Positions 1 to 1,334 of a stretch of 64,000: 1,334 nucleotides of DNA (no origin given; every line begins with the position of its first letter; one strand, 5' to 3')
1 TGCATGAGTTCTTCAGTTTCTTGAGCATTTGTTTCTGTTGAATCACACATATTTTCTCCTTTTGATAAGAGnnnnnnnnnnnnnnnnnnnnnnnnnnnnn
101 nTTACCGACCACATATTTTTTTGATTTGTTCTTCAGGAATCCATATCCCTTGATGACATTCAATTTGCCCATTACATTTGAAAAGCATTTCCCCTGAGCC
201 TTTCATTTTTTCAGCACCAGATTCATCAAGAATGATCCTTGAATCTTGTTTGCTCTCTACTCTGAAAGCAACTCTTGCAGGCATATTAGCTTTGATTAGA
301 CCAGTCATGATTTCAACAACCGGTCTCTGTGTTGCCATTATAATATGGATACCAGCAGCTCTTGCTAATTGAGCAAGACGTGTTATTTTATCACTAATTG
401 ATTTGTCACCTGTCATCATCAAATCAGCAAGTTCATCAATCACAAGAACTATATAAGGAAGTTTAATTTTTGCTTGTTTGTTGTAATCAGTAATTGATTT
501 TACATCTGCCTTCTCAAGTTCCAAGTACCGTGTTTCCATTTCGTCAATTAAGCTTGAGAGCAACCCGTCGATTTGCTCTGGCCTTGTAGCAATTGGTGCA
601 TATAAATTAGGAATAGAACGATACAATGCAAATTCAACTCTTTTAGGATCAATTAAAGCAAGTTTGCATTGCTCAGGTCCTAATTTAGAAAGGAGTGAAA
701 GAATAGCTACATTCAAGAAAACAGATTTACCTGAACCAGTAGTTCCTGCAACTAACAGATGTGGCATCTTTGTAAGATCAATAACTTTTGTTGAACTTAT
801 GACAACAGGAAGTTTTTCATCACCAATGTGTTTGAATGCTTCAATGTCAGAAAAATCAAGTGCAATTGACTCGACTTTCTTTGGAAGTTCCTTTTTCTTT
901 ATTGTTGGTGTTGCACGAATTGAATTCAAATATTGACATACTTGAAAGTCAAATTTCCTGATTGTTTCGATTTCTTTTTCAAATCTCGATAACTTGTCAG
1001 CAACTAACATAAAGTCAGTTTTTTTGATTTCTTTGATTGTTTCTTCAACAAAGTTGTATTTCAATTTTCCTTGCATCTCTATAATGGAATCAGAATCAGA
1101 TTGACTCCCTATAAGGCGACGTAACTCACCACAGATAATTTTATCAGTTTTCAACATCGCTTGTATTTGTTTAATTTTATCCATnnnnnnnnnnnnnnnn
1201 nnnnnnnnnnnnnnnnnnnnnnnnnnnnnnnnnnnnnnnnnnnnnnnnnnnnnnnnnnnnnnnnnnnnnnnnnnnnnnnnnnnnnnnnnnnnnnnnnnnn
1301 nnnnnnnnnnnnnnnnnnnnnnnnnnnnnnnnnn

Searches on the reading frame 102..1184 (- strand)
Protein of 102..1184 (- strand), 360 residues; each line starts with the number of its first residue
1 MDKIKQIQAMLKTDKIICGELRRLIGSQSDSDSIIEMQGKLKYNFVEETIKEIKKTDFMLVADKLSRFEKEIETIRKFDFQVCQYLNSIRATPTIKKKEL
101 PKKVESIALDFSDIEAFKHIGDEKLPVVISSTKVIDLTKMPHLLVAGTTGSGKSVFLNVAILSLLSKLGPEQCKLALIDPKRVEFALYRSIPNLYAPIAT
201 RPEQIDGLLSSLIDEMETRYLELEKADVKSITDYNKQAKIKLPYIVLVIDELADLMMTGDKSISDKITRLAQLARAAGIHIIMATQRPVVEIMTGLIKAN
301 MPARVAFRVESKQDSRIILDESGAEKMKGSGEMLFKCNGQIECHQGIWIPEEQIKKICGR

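Call 8: search_protein_families(library=phrogs, proteins=[window:102-1184:-], max_evalue=0.00001)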
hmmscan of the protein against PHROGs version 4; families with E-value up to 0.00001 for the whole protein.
window:102-1184:- (360 aa): 7 families
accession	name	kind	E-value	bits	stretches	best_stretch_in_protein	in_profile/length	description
phrog_1358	-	moron, auxiliary metabolic gene and host takeover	9.6e-80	269.6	1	123-358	581-823/1382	FtsK/SpoIIIE-like protein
phrog_3551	-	moron, auxiliary metabolic gene and host takeover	1.8e-61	209.1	1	134-340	430-635/758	FtsK/SpoIIIE-like protein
phrog_2666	-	head and packaging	3.9e-14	53.2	1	138-327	319-502/555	terminase large subunit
phrog_24831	-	unknown function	2.6e-08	34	1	136-321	288-458/700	-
phrog_17074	-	unknown function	3.7e-07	30.1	1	136-322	197-396/621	-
phrog_17958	-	moron, auxiliary metabolic gene and host takeover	5.7e-07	29.1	1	141-322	331-516/682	FtsK/SpoIIIE-like protein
phrog_7035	-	unknown function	3.7e-06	26.6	0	242-289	490-540/969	-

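Call 53: search_protein_families(library=pfam, proteins=[window:102-1184:-], max_evalue=0.001)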
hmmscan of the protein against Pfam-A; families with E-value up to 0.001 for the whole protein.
window:102-1184:- (360 aa): 3 families
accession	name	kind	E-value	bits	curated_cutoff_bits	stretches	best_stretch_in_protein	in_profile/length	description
PF01580.24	FtsK_SpoIIIE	-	5.4e-47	160.5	24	1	130-289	28-220/221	FtsK/SpoIIIE family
PF01935.23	DUF87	-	3e-06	27.9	23.2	1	134-268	15-138/220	Helicase HerA, central domain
PF20703.3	nSTAND1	-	0.00023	21.3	27.1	1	137-285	30-159/379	Novel STAND NTPase 1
